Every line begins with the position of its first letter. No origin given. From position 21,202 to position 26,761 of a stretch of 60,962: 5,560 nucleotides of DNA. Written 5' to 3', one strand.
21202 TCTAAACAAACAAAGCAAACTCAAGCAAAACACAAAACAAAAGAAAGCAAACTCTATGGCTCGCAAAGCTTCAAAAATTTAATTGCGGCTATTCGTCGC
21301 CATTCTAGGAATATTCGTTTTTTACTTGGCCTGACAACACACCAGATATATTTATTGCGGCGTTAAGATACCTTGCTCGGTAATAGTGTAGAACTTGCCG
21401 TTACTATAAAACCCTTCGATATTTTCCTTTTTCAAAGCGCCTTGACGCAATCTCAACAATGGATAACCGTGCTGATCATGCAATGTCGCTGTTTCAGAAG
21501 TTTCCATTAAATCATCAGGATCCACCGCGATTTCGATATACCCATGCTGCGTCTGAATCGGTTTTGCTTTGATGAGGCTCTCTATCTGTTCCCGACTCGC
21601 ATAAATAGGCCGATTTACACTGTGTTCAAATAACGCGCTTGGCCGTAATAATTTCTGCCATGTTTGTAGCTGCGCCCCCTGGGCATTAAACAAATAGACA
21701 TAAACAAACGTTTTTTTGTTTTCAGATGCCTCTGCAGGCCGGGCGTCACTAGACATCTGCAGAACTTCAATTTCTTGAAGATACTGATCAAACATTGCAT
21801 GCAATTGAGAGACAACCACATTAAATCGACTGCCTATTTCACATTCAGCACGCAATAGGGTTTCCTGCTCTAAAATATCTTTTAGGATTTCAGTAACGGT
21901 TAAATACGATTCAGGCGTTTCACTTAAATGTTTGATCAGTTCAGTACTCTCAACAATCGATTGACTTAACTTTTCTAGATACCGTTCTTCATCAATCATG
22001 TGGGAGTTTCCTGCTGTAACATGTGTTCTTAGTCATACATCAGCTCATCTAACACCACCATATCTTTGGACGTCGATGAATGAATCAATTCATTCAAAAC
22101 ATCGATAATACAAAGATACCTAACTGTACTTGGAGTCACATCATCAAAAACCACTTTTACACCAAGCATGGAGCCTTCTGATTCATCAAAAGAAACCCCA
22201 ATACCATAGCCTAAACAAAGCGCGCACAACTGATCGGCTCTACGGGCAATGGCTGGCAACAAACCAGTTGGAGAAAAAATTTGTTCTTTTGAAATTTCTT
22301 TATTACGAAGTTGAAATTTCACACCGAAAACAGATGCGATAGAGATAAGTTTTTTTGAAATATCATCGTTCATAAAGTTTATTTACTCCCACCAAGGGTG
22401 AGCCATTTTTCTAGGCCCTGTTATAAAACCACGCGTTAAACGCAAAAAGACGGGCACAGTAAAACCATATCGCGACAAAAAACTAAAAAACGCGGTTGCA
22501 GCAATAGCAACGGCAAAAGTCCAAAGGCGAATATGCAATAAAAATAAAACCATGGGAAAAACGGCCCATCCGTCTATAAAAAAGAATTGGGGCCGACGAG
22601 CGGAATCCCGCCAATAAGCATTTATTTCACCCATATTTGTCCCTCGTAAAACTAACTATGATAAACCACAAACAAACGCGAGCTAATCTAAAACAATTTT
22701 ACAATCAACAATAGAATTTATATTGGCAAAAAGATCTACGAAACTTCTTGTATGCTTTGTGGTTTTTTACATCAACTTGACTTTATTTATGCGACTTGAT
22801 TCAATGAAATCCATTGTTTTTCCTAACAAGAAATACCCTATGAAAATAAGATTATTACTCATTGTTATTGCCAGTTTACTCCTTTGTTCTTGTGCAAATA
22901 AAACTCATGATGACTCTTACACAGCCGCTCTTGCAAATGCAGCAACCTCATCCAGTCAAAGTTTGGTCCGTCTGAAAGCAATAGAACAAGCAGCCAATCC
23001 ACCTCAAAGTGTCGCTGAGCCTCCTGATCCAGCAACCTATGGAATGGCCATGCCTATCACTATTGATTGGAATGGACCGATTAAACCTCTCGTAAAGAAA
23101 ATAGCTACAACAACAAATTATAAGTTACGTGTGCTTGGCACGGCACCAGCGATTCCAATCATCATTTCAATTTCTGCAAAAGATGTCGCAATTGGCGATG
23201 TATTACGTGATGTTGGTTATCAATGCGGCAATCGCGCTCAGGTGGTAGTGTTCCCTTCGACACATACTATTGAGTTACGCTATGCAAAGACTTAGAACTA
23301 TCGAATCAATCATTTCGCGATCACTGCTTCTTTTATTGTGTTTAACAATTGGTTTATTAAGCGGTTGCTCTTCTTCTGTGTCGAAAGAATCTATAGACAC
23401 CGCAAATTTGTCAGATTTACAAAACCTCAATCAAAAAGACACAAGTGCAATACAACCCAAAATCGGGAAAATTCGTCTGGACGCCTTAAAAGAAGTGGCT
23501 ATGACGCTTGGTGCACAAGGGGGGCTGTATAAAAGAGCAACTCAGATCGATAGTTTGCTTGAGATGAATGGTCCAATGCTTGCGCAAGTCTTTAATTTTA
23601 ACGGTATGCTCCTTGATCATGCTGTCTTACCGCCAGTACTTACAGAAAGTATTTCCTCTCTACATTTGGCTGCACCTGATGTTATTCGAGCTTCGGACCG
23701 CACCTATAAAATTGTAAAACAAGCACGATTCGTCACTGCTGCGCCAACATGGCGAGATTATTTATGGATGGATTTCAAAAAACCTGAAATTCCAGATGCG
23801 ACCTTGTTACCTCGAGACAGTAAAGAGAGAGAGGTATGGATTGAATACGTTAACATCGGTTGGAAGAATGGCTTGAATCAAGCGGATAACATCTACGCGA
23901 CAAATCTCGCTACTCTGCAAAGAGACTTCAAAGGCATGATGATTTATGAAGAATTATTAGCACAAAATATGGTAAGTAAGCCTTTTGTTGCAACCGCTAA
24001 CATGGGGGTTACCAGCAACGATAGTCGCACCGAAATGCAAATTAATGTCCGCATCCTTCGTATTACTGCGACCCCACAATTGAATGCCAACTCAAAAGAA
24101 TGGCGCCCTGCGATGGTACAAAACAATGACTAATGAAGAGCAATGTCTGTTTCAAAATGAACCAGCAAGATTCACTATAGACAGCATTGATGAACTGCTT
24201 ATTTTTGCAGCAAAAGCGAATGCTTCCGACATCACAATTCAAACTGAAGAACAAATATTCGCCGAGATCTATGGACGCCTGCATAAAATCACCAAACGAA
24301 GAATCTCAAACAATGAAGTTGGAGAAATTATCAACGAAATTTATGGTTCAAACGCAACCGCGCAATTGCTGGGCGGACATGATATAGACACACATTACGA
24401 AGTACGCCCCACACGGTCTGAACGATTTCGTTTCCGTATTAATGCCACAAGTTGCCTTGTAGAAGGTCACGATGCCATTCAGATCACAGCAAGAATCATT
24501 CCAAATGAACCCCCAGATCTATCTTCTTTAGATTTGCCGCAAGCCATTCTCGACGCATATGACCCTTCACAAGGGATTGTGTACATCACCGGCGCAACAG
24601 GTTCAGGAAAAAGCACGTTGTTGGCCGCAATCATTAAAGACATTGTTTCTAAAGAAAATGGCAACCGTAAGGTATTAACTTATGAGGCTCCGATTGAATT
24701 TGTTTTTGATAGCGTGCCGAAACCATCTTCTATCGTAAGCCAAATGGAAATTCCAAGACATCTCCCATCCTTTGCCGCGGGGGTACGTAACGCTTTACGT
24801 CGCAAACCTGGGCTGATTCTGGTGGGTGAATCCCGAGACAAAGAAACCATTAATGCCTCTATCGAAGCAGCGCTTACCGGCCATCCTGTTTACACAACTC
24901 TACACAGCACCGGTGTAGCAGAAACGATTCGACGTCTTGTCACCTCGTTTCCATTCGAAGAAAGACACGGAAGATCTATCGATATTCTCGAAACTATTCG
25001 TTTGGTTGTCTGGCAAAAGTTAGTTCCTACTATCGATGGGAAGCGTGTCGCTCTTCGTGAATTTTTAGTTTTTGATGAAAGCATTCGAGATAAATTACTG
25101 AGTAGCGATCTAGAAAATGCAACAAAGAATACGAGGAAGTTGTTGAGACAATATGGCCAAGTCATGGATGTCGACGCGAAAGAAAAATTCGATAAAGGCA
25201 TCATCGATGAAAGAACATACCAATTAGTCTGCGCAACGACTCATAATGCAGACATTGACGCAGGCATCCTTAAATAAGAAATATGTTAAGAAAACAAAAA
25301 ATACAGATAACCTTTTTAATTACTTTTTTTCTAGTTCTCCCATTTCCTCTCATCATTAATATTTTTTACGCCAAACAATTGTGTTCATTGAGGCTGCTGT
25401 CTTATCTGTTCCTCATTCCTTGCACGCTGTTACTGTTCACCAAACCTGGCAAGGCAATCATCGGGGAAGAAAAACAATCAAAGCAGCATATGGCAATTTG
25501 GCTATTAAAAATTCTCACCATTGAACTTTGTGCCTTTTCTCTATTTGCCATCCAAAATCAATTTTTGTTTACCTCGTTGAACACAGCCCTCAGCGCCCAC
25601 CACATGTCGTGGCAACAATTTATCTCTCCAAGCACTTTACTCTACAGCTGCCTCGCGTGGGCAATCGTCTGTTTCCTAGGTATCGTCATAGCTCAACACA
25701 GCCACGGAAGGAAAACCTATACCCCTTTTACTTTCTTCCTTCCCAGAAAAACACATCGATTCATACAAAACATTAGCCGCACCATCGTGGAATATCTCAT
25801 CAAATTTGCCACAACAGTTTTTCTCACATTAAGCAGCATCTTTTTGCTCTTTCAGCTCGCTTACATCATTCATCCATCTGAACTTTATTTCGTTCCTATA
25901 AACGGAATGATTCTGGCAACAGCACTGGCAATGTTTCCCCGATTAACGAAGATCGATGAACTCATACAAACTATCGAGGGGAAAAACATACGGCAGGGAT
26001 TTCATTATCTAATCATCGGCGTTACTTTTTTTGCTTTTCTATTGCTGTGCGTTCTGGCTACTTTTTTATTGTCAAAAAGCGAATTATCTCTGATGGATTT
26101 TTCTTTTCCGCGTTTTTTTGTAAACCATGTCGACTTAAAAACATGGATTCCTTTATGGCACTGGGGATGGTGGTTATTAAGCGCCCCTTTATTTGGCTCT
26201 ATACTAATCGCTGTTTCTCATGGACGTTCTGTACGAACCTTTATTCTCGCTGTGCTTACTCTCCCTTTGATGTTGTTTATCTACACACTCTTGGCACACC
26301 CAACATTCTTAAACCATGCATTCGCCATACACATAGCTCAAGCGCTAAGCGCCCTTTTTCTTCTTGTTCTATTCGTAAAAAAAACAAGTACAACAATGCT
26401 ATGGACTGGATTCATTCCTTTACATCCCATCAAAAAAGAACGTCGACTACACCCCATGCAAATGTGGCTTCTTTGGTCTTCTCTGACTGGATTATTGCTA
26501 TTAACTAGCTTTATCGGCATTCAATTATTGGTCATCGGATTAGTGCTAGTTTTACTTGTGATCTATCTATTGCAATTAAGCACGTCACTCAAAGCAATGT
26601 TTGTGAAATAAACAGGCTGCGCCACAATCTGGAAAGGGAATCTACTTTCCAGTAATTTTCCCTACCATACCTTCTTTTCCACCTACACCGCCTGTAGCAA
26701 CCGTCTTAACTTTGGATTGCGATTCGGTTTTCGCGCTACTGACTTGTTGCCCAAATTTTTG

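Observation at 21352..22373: No icmR/FIR gene in the conserved slot between icmS and icmQ, and IcmQ has an extended N-terminus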

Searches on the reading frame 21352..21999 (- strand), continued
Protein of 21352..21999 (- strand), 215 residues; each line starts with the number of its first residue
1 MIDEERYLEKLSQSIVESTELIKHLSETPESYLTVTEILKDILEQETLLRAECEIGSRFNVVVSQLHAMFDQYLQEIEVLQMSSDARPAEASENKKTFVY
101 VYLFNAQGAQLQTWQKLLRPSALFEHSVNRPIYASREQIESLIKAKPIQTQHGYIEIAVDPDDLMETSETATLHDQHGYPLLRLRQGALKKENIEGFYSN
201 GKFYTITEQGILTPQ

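Call 78: find_encoding_contigs(protein=P0056, flank=2500, max_places=1)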
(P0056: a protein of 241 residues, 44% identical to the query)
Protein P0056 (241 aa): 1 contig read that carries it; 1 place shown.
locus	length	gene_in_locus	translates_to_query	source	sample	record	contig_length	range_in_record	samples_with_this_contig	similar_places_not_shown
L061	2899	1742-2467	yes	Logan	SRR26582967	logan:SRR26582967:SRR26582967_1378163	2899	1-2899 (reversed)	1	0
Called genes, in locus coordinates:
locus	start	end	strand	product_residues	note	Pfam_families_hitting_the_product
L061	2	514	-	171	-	?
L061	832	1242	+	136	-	PF12608:T4bSS_IcmS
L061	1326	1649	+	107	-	-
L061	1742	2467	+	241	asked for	PF09475:Dot_icm_IcmQ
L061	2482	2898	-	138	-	?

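Call 81: find_encoding_contigs(protein=window:21352-21999:-, flank=2000, max_places=6)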
Protein window:21352-21999:- (215 aa): 11 contigs read that carry it; 6 places shown.
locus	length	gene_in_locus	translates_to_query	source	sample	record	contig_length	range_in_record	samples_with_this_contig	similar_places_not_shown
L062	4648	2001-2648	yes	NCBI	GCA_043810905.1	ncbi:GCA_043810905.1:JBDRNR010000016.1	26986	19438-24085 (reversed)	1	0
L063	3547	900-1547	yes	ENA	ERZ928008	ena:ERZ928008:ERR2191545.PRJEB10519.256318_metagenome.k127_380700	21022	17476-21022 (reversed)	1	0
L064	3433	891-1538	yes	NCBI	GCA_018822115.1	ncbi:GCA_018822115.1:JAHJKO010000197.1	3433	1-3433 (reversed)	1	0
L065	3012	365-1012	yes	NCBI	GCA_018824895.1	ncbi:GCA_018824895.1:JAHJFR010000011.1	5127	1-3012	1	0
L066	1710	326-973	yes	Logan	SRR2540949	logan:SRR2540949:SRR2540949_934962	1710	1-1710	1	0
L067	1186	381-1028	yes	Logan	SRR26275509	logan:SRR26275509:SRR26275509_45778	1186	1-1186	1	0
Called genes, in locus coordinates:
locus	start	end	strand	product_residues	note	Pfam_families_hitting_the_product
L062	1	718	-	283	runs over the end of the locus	PF16932:T4SS_TraI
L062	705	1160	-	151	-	PF16816:DotD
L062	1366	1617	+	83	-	PF28014:IcmT_2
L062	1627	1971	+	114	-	PF12608:T4bSS_IcmS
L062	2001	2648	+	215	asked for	PF09475:Dot_icm_IcmQ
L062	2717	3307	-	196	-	-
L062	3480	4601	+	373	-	PF23127:DotM_C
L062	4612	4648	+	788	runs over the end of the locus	PF12696:TraG-D_C (faint)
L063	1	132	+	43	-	?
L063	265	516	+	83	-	PF28014:IcmT_2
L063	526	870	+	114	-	PF12608:T4bSS_IcmS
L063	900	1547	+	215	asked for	PF09475:Dot_icm_IcmQ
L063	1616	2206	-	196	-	-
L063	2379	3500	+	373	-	PF23127:DotM_C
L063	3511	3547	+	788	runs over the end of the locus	PF12696:TraG-D_C (faint)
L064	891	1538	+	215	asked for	PF09475:Dot_icm_IcmQ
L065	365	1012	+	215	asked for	PF09475:Dot_icm_IcmQ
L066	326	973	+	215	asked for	PF09475:Dot_icm_IcmQ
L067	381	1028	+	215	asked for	PF09475:Dot_icm_IcmQ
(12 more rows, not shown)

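Call 91: search_protein_representatives(protein=window:21352-21999:-)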
Query: 215 residues. Proteins with E-value up to 0.001 (for the whole library): 420; up to 1e-10: 147; up to 1e-30: 29. The best 150 are listed.
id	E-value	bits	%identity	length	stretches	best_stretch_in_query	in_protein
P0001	7.7e-135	463.6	100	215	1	1-215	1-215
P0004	1.6e-45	172.1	47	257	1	34-210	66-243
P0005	5.6e-44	167.1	43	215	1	2-209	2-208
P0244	1.2e-42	162.8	41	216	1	1-207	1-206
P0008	2.6e-41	158.4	41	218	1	2-215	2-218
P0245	7.1e-41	157.0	40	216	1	3-211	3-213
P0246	1.7e-40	155.8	41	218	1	1-212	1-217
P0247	3.0e-40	155.0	40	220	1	1-214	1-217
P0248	3.6e-40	154.7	38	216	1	1-213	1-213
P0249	1.5e-39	152.6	43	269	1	26-214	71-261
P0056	7.5e-38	147.1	38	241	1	6-213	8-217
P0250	1.2e-36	143.2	39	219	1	1-208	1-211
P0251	2.4e-36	142.2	38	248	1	4-212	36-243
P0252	2.9e-35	138.7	37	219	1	2-212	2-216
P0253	3.6e-35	138.4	37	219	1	3-213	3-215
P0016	4.1e-34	135.0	39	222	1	1-212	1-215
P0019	6.3e-33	131.1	37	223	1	1-214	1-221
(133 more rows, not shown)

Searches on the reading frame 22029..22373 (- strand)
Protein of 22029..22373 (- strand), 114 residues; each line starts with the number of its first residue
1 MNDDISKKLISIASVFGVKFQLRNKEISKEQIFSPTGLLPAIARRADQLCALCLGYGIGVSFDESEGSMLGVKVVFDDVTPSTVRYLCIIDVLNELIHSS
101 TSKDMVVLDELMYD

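Call 3: search_protein_families(library=pfam, proteins=[window:22029-22373:-], max_evalue=0.01)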
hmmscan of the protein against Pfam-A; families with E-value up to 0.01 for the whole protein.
window:22029-22373:- (114 aa): 1 family
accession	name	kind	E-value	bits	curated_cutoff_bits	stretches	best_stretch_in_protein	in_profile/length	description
PF12608.13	T4bSS_IcmS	-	2.2e-18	66.9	27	1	6-93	4-91/93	Type IVb secretion, IcmS, effector-recruitment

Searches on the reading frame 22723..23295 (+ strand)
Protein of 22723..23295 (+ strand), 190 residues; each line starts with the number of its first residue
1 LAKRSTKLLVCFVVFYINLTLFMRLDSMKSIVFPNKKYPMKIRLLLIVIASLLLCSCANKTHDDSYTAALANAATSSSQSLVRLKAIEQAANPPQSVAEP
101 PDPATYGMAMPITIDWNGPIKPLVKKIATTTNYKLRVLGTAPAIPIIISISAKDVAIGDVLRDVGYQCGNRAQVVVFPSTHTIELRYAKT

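Call 3: search_protein_families(library=pfam, proteins=[window:22723-23295:+], max_evalue=0.01)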
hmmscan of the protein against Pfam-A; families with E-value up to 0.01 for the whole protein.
window:22723-23295:+ (190 aa): 1 family
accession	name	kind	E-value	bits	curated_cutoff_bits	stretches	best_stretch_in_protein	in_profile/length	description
PF16816.10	DotD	-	5.2e-34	117.4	27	1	67-187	3-121/121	DotD protein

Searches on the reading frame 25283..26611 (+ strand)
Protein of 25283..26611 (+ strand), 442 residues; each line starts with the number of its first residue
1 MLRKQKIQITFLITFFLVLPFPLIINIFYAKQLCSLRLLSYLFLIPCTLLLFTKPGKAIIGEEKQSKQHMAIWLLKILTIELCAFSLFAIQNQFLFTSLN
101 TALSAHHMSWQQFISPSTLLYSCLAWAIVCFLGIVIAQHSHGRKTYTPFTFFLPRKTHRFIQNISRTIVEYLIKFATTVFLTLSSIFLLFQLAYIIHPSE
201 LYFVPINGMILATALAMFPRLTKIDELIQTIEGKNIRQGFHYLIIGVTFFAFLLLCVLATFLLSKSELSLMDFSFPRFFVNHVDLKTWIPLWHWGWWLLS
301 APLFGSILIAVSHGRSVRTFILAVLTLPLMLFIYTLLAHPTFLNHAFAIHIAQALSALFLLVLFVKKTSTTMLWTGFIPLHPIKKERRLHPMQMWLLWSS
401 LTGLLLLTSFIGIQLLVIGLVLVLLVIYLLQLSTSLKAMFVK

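Call 47: search_protein_families(library=pfam, proteins=[window:25283-26611:+], max_evalue=0.001)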
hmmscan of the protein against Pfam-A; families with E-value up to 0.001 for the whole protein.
window:25283-26611:+ (442 aa): 1 family
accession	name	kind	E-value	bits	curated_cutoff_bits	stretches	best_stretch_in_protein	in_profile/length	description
PF02028.23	BCCT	-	2.4e-08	33.4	27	1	38-334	44-349/485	BCCT, betaine/carnitine/choline family transporter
